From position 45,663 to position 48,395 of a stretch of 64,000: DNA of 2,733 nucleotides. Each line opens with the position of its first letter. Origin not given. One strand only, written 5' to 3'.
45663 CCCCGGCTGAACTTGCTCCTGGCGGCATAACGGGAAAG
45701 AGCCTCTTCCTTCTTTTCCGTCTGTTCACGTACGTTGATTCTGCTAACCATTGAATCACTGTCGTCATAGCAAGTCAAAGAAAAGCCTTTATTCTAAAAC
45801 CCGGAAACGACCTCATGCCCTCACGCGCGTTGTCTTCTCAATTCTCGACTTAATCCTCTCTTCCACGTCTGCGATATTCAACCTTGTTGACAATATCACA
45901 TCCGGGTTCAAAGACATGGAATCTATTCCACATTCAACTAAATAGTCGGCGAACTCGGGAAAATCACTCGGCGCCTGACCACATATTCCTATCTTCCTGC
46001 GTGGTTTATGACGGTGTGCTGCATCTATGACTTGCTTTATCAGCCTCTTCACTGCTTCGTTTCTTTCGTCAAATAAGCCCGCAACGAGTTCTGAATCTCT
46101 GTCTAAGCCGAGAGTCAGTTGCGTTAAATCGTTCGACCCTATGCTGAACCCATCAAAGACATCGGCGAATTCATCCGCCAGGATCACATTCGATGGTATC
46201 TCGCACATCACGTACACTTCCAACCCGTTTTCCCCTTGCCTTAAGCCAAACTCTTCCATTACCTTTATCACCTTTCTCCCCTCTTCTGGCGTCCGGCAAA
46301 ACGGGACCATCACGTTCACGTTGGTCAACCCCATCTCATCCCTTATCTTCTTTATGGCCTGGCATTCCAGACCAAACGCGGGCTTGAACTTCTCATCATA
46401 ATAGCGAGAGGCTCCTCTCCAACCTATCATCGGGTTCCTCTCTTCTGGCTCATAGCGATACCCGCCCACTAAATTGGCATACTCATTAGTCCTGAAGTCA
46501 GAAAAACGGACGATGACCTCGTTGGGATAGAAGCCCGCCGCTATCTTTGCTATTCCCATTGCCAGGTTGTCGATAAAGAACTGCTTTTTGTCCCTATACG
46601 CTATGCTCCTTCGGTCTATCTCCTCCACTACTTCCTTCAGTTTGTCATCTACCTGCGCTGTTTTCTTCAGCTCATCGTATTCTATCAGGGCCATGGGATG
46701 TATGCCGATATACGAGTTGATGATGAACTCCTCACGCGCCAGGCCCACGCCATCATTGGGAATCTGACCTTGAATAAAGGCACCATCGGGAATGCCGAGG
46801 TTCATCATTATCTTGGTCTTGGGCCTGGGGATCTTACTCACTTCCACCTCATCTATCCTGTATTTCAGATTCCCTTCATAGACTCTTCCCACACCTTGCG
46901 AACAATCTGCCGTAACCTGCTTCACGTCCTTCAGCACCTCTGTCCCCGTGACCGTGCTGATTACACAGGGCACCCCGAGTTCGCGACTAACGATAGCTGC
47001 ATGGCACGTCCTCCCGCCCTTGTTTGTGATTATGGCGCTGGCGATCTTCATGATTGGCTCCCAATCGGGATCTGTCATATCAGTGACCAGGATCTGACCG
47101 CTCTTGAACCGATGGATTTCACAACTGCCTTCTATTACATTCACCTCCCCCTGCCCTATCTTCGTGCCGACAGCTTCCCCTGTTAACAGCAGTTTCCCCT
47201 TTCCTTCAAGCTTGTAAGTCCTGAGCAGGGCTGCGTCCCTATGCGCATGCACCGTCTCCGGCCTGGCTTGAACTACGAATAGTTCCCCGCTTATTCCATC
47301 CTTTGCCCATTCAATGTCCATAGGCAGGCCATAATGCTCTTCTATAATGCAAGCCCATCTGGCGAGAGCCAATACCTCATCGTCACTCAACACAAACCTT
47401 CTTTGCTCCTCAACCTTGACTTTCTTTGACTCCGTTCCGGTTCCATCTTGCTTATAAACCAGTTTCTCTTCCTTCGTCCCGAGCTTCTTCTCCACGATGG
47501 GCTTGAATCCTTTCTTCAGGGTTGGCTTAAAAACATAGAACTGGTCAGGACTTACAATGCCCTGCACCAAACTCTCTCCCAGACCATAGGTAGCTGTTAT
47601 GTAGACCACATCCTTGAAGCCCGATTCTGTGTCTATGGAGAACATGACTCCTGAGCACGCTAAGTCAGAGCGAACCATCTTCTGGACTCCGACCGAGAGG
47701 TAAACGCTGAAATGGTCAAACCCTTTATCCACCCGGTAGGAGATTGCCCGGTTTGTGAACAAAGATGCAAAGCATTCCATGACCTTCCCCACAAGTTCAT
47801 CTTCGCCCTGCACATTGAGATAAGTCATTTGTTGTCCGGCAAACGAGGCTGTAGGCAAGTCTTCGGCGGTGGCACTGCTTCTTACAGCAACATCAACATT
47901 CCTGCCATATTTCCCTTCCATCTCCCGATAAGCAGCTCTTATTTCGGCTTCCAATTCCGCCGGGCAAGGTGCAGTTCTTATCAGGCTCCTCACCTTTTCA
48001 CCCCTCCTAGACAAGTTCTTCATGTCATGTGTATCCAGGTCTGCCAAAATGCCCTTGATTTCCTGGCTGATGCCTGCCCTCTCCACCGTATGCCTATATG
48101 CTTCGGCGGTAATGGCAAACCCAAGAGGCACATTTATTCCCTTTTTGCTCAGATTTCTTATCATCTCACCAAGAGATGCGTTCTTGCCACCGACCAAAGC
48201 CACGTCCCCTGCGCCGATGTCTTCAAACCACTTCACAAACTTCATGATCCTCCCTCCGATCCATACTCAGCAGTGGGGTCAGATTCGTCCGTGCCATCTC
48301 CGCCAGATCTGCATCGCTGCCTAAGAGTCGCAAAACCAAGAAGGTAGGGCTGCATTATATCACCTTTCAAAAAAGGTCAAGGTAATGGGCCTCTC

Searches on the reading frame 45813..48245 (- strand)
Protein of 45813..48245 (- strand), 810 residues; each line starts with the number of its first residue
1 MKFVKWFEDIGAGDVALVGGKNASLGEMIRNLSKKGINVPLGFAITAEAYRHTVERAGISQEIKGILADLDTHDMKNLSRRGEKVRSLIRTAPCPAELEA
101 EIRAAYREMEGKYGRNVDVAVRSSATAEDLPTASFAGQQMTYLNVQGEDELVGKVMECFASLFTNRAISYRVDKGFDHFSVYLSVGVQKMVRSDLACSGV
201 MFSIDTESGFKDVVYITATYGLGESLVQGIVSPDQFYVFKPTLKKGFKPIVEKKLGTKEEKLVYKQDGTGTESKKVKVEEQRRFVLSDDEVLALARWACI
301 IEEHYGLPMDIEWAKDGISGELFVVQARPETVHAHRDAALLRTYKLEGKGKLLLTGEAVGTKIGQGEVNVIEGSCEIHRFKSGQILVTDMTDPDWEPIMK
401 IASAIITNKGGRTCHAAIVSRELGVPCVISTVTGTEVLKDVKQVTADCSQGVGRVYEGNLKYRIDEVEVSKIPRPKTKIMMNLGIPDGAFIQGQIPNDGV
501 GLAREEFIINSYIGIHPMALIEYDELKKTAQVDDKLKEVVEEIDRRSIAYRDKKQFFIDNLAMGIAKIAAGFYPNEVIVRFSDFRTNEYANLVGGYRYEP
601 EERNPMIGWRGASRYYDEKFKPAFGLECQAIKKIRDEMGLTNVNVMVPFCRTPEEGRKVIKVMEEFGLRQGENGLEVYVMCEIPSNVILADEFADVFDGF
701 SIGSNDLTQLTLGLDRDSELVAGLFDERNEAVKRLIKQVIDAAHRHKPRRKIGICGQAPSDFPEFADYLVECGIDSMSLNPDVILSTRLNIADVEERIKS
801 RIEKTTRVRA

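Call 78: search_protein_families(library=ncbifam, proteins=[window:45813-48245:-], max_evalue=1e-10)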
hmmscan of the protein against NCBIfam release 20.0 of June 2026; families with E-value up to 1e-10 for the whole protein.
window:45813-48245:- (810 aa): 25 families
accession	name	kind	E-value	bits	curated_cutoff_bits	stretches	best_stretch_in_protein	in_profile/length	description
NF005057.0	PRK06464.1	equivalog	0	1171.9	598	1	2-800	5-794/798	phosphoenolpyruvate synthase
TIGR01418.1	PEP_synth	equivalog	0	1163.2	739.75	1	4-795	2-783/784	pyruvate, water dikinase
NF004878.0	PRK06241.1-3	subfamily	7.5e-105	351.9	945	2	2-331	3-312/891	phosphoenolpyruvate synthase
NF004877.0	PRK06241.1-2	subfamily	2.3e-95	320.7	866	2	2-331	3-313/869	phosphoenolpyruvate synthase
NF041857.1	RIF_Ptrans_rph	equivalog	1.2e-93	315.1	999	2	3-331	2-311/864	rifamycin-inactivating phosphotransferase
NF004879.0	PRK06241.1-4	equivalog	2.4e-87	294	976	2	3-331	4-313/868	phosphoenolpyruvate synthase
NF000283.1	RPH_KJ151292.1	equivalog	4.5e-72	243.5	1700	1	6-348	8-334/865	rifamycin-inactivating phosphotransferase Rph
NF052631.1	prodigiosin_PigC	equivalog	2e-70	237.8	1300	2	16-339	14-306/883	prodigiosin ligase PigC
NF004881.0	PRK06241.2-2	equivalog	4.3e-70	237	883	2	14-336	15-316/898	phosphoenolpyruvate synthase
NF052632.1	undecylprod_RedH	equivalog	1.5e-67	228.3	1350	2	13-344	12-307/880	undecylprodigiosin ligase RedH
NF004880.0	PRK06241.2-1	equivalog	1.2e-66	225.3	972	2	1-237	1-222/837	phosphoenolpyruvate synthase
NF004883.0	PRK06241.2-4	equivalog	2e-54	185.1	1063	2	19-331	33-328/928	phosphoenolpyruvate synthase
TIGR01417.1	PTS_I_fam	equivalog_domain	3.1e-36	125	341.7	1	596-796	343-541/565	phosphoenolpyruvate--protein phosphotransferase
TIGR01828.1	pyru_phos_dikin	equivalog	4.9e-33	114.1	843.45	1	375-792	410-861/865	pyruvate, phosphate dikinase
NF004882.0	PRK06241.2-3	equivalog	5.8e-33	114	850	2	15-233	12-211/827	phosphoenolpyruvate synthase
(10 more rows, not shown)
